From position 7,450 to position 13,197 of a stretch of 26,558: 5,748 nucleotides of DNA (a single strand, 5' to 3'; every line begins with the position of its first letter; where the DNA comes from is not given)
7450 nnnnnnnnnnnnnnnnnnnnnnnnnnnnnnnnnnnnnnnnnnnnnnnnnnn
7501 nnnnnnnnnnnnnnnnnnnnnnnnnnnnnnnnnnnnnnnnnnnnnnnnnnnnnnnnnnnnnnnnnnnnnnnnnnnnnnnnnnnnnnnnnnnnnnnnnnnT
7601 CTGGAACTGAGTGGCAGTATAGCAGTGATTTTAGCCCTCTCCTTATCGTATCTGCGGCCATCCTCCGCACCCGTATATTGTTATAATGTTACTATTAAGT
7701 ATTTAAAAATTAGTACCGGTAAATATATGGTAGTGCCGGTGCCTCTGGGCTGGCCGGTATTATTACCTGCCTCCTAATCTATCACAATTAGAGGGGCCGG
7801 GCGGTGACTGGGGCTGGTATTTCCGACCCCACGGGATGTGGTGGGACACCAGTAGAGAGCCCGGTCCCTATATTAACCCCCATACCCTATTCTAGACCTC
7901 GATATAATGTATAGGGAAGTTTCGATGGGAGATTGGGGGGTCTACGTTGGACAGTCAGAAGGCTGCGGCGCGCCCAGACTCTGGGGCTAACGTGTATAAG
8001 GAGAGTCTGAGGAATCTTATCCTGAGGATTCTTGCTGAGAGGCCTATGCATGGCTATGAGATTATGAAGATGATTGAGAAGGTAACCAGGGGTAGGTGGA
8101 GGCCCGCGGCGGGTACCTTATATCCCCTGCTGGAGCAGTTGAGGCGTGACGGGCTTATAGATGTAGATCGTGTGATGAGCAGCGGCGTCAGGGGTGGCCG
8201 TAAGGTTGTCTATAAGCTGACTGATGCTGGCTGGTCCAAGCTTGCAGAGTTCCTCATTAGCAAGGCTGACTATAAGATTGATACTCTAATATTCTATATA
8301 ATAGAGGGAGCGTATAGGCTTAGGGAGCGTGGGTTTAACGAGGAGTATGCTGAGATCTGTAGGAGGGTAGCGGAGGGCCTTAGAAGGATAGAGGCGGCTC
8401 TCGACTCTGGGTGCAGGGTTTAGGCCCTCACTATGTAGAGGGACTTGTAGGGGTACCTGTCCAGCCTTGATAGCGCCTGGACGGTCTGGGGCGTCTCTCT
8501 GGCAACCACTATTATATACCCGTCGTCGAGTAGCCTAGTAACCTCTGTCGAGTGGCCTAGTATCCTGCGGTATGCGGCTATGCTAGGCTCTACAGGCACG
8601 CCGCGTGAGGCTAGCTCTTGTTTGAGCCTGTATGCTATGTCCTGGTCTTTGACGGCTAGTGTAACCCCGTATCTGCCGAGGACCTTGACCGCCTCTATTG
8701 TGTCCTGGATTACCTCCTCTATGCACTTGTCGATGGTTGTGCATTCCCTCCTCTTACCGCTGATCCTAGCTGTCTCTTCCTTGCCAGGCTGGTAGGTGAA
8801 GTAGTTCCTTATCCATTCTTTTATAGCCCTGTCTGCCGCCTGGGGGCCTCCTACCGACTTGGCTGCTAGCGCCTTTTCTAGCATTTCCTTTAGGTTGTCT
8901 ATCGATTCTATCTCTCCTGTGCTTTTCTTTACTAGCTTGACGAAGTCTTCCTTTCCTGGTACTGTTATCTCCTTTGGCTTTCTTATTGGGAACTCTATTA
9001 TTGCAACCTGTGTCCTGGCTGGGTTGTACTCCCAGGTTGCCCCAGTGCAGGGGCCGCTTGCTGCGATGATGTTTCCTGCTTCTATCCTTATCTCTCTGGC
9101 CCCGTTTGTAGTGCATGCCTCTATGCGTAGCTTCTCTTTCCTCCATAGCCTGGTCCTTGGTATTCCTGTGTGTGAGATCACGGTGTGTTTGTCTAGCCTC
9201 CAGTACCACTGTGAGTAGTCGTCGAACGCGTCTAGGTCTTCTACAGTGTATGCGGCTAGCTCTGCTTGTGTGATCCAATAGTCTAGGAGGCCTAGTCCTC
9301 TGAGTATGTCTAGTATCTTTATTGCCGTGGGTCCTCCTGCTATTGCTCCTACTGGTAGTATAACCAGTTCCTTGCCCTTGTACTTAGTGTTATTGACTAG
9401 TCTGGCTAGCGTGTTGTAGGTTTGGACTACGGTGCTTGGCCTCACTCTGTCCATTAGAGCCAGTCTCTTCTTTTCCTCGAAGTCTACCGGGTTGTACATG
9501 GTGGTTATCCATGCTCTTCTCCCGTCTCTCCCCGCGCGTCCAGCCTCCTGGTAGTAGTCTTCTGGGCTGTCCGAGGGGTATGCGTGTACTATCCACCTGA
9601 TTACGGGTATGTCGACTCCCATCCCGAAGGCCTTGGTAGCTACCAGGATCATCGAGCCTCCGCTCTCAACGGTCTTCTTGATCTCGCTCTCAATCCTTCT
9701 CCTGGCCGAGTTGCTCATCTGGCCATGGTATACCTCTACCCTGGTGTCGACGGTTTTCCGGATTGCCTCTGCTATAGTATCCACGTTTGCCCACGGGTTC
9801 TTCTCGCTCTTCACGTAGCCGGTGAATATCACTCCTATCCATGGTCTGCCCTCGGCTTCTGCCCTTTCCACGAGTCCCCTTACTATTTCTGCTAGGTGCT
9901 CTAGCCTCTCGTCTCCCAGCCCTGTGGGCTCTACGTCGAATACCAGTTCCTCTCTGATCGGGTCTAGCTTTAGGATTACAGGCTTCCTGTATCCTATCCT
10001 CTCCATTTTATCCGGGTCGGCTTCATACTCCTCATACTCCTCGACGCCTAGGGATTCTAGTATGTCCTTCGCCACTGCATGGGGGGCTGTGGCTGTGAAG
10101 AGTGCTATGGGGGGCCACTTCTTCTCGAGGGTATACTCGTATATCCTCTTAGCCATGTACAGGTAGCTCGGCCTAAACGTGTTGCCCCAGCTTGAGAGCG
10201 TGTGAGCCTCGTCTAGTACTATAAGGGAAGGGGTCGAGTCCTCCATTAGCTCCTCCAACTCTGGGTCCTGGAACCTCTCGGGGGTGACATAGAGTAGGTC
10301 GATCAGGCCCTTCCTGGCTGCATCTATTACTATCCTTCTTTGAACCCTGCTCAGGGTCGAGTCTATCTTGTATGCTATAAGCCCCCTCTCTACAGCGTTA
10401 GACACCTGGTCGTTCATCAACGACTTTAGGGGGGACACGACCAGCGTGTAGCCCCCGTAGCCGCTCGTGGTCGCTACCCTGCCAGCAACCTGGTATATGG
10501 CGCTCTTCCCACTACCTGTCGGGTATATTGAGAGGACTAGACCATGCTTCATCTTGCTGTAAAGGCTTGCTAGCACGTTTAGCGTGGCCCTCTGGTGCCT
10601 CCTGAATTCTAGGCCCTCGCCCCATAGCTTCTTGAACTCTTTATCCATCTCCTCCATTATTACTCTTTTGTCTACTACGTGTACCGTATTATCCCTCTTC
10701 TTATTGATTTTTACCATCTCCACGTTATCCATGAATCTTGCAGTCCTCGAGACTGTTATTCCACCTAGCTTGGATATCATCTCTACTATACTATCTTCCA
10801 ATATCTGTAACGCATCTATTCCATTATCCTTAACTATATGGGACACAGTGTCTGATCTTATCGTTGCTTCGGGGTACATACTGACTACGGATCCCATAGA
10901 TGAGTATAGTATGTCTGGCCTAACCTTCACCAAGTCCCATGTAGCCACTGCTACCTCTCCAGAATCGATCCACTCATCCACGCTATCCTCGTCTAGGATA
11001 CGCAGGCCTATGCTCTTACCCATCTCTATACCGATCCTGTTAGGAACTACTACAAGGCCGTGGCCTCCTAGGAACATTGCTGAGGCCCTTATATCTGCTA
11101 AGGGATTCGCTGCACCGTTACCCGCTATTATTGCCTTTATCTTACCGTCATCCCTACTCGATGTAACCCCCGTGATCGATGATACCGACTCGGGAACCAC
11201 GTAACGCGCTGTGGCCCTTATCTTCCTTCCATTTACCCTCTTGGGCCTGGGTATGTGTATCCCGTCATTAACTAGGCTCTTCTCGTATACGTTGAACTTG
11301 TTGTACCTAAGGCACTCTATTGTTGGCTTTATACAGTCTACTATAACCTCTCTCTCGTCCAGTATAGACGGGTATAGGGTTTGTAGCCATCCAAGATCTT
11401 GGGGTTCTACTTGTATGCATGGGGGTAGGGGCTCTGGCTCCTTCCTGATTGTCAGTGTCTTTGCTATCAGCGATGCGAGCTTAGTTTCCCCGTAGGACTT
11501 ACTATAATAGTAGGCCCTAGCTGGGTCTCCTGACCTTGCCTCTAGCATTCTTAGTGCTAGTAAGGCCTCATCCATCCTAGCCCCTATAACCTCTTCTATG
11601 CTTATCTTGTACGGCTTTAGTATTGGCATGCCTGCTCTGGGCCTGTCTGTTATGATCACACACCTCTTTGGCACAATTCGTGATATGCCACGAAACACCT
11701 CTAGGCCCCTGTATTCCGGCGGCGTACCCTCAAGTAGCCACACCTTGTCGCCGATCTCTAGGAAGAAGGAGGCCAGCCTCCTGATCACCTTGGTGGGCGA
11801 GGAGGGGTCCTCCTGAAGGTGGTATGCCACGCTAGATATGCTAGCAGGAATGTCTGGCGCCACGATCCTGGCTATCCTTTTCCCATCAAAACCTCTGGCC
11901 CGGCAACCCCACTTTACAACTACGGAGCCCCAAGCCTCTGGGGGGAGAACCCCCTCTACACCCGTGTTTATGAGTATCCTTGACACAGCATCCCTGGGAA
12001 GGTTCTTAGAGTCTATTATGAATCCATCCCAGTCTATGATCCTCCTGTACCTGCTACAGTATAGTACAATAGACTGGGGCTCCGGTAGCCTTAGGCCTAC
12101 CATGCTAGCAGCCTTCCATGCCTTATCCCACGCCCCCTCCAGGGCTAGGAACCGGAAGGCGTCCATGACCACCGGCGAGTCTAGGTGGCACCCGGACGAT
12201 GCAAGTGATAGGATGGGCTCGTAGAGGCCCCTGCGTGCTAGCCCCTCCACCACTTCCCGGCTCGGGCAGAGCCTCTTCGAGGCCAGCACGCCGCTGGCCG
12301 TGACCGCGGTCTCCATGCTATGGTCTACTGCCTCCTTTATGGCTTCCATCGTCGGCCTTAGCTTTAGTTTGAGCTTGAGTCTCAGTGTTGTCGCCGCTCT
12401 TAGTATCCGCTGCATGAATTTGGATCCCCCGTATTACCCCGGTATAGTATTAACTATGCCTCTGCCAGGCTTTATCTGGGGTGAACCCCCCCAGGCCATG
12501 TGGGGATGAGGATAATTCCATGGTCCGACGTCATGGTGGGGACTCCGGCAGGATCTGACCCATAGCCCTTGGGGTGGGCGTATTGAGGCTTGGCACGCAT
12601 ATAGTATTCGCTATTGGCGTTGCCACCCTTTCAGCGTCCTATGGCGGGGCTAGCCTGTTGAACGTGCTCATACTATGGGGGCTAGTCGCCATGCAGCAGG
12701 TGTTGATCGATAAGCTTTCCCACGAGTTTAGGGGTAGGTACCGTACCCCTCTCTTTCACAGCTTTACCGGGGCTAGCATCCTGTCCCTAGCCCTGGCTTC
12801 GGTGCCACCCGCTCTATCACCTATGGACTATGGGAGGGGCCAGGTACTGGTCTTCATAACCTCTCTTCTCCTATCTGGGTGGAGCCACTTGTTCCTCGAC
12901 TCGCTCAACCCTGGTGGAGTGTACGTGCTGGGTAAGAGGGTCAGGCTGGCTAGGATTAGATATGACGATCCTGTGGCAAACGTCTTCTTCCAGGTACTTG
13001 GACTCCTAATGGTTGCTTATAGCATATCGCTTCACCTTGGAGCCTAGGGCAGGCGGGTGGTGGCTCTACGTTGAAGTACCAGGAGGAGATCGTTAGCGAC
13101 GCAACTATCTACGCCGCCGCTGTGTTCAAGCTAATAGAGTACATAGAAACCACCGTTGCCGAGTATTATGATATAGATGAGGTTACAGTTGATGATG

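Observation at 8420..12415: Giant multi-module RecQ helicase in a crenarchaeal-type genome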

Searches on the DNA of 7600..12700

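Call 97: search_rna_families(source=window, start=7600, end=12700, threshold=evalue, max_evalue=0.1)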
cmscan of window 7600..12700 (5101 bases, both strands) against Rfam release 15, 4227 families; matches with E-value up to 0.1: 0.
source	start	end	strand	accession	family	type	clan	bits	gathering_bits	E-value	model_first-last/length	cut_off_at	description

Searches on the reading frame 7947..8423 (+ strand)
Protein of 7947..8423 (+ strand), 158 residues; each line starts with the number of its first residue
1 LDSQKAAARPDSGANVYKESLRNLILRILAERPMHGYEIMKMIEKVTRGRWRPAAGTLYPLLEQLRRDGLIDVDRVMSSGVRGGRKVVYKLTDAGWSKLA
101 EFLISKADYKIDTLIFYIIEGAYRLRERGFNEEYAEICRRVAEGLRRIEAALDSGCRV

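Call 13: search_protein_families(library=pfam, proteins=[window:7947-8423:+], max_evalue=0.001)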
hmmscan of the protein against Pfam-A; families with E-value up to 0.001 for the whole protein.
window:7947-8423:+ (158 aa): 1 family
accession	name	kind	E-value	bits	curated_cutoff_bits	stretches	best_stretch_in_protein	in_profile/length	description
PF03551.20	PadR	-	2.2e-20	72.9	27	1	25-101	1-75/75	Transcriptional regulator PadR-like family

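Call 75: search_protein_families(library=ncbifam, proteins=[window:7947-8423:+], max_evalue=0.00001)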
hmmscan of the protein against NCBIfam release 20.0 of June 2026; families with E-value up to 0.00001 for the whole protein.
window:7947-8423:+ (158 aa): 1 family
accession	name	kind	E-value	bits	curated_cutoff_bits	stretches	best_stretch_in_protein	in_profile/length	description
TIGR03433.1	padR_acidobact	paralog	4.6e-15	55.6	101.8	1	20-101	4-83/101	PadR family transcriptional regulator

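Call 76: search_protein_families(library=padloc, proteins=[window:7947-8423:+], max_evalue=0.001)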
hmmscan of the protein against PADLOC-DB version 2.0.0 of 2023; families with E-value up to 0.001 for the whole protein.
window:7947-8423:+ (158 aa): 0 families

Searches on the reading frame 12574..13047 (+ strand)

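Call 13: search_protein_families(library=pfam, proteins=[window:12574-13047:+], max_evalue=0.001)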
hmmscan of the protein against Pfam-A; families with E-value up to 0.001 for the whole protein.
window:12574-13047:+ (157 aa): 2 families
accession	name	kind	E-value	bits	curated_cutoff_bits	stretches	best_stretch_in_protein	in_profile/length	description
PF06939.16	DUF1286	-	5.2e-10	40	25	1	4-108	1-112/112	Protein of unknown function (DUF1286)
PF04307.19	YdjM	-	6.1e-05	23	29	1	7-119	4-116/176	YdjM inner membrane protein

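Call 75: search_protein_families(library=ncbifam, proteins=[window:12574-13047:+], max_evalue=0.00001)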
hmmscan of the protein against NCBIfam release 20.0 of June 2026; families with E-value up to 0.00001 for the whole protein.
window:12574-13047:+ (157 aa): 0 families

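Call 76: search_protein_families(library=padloc, proteins=[window:12574-13047:+], max_evalue=0.001)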
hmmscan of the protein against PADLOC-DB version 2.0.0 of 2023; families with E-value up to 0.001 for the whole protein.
window:12574-13047:+ (157 aa): 0 families
